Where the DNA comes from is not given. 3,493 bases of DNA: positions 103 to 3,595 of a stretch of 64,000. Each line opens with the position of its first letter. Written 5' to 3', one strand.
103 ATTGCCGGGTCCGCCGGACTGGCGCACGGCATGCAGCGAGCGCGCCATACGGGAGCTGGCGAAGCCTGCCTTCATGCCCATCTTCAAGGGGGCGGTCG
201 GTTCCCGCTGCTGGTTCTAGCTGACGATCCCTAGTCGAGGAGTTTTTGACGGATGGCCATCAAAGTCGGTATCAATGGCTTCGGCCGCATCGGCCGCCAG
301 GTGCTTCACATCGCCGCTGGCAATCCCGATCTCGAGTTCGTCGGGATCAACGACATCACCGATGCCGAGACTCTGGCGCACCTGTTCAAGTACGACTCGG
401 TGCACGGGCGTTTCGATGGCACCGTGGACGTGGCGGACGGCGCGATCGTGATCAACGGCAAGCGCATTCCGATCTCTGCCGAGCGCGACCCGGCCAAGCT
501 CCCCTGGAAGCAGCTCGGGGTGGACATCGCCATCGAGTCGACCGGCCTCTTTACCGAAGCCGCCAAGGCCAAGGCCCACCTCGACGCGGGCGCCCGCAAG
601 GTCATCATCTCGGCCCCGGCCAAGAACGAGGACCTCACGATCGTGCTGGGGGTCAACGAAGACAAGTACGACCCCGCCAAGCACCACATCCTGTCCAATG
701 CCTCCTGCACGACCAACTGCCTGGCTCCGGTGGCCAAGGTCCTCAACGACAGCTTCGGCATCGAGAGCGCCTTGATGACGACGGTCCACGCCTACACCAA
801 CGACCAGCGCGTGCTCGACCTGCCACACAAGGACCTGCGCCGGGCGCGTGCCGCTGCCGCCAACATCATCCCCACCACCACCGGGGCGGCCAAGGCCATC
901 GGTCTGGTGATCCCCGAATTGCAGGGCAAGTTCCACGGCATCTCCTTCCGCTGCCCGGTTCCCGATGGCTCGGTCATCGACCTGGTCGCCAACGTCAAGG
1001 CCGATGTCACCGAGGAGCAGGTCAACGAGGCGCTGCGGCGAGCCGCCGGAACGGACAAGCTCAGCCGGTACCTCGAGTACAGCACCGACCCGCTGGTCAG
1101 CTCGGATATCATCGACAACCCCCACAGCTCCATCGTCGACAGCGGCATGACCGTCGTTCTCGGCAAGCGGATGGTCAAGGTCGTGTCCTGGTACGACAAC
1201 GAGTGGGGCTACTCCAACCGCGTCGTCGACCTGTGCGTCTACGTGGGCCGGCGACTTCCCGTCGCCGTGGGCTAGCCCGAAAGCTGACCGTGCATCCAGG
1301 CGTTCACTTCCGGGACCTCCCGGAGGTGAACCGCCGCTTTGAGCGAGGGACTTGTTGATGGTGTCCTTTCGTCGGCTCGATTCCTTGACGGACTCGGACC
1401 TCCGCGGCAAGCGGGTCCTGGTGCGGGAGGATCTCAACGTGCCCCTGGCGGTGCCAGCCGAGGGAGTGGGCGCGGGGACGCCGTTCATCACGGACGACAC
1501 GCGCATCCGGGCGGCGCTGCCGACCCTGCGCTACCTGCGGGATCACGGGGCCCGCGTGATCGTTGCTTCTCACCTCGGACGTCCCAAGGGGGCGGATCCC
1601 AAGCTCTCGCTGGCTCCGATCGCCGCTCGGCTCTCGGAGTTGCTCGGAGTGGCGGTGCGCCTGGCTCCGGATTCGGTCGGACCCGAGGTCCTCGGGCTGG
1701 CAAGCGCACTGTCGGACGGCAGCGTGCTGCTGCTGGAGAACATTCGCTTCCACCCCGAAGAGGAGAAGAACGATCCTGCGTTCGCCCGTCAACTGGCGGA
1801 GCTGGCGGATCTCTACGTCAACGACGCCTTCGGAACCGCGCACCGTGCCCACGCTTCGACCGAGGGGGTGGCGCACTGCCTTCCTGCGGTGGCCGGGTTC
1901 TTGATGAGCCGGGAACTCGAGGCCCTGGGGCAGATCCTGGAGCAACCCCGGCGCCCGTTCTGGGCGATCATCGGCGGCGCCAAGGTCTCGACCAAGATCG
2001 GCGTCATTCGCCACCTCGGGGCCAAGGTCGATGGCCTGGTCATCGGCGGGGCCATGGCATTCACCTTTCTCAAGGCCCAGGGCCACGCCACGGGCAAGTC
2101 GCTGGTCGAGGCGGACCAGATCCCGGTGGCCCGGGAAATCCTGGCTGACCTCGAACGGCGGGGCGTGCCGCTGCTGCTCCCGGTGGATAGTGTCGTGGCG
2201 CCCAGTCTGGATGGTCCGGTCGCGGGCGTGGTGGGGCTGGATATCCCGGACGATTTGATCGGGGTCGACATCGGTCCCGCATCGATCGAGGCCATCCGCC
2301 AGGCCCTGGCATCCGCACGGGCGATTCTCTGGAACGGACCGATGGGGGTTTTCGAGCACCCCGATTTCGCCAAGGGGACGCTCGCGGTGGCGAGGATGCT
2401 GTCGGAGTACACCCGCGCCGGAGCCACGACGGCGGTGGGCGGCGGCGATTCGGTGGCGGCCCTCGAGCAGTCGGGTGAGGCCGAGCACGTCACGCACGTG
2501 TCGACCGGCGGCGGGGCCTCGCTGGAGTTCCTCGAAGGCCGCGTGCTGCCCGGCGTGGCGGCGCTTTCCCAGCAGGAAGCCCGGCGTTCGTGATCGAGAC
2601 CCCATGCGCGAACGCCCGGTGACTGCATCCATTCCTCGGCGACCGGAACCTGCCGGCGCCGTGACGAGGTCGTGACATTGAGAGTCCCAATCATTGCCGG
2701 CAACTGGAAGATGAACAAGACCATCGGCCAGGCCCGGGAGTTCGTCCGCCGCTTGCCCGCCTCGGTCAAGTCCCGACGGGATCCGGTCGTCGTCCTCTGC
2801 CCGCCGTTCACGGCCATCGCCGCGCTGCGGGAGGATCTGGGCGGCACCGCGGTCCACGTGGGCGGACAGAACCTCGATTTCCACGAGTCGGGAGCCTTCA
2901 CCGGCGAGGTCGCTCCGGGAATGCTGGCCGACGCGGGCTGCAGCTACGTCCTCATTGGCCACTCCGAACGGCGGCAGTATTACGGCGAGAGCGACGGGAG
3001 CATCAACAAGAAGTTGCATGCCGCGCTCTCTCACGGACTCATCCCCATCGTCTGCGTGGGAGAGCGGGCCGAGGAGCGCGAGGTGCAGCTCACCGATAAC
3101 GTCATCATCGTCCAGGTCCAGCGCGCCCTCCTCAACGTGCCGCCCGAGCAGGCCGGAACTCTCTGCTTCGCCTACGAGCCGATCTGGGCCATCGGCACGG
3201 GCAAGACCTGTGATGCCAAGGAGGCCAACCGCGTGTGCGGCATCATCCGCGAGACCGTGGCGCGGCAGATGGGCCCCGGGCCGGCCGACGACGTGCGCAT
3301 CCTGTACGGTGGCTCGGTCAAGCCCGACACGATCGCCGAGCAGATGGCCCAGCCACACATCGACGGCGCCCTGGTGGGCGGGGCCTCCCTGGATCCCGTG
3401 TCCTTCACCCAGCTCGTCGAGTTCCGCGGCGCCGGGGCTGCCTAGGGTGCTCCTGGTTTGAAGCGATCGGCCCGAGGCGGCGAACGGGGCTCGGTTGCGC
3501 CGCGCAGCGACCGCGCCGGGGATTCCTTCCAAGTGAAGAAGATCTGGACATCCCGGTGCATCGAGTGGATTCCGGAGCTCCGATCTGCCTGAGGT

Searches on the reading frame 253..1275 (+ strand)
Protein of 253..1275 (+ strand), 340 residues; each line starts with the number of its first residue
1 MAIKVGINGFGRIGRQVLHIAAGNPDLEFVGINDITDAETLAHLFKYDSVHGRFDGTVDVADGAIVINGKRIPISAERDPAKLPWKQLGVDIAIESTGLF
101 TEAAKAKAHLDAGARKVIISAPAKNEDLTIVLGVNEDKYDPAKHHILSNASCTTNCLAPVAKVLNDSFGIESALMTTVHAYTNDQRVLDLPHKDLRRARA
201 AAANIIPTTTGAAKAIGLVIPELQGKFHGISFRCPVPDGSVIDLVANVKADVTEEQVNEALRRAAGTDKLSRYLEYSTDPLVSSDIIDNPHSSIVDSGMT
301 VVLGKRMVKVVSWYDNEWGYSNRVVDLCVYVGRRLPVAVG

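Call 26: search_protein_families(library=pfam, proteins=[window:253-1275:+], max_evalue=0.001)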
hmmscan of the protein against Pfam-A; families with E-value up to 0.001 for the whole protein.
window:253-1275:+ (340 aa): 2 families
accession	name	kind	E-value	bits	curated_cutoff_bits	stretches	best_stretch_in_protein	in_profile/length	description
PF02800.25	Gp_dh_C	-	4.3e-64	215.3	24.4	1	157-314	1-158/158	Glyceraldehyde 3-phosphate dehydrogenase, C-terminal domain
PF00044.30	Gp_dh_N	-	4.9e-40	136.3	31.7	1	3-102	1-100/101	Glyceraldehyde 3-phosphate dehydrogenase, NAD binding domain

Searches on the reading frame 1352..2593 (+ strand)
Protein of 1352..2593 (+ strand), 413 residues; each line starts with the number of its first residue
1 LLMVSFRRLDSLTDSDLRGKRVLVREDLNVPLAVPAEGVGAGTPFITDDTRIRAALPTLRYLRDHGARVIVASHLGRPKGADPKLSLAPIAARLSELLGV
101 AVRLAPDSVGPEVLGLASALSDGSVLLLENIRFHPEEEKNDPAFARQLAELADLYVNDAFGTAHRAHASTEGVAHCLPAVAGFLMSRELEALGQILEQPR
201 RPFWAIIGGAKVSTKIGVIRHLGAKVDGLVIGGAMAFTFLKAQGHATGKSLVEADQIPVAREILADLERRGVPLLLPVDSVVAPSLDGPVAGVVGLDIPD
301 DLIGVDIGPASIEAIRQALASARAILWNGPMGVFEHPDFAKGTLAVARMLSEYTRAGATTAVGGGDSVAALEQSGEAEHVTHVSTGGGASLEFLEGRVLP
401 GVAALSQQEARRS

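Call 26: search_protein_families(library=pfam, proteins=[window:1352-2593:+], max_evalue=0.001)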
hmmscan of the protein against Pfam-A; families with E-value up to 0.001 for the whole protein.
window:1352-2593:+ (413 aa): 1 family
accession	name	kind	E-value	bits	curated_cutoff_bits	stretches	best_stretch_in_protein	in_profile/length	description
PF00162.24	PGK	-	6.1e-147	490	27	1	12-397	1-379/379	Phosphoglycerate kinase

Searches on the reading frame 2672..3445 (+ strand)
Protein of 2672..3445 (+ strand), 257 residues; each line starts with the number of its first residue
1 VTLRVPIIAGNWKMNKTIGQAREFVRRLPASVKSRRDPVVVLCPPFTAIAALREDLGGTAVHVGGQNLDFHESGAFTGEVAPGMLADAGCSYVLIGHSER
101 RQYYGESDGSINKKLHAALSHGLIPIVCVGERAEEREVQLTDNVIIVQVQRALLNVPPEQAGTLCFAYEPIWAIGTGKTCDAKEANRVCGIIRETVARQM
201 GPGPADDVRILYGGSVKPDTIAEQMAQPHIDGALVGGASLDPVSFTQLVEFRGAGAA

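Call 26: search_protein_families(library=pfam, proteins=[window:2672-3445:+], max_evalue=0.001)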
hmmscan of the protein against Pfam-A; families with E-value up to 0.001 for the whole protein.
window:2672-3445:+ (257 aa): 1 family
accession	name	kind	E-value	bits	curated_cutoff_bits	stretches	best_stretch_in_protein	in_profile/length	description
PF00121.24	TIM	-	3.9e-90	302.1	20.1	1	6-251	1-244/245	Triosephosphate isomerase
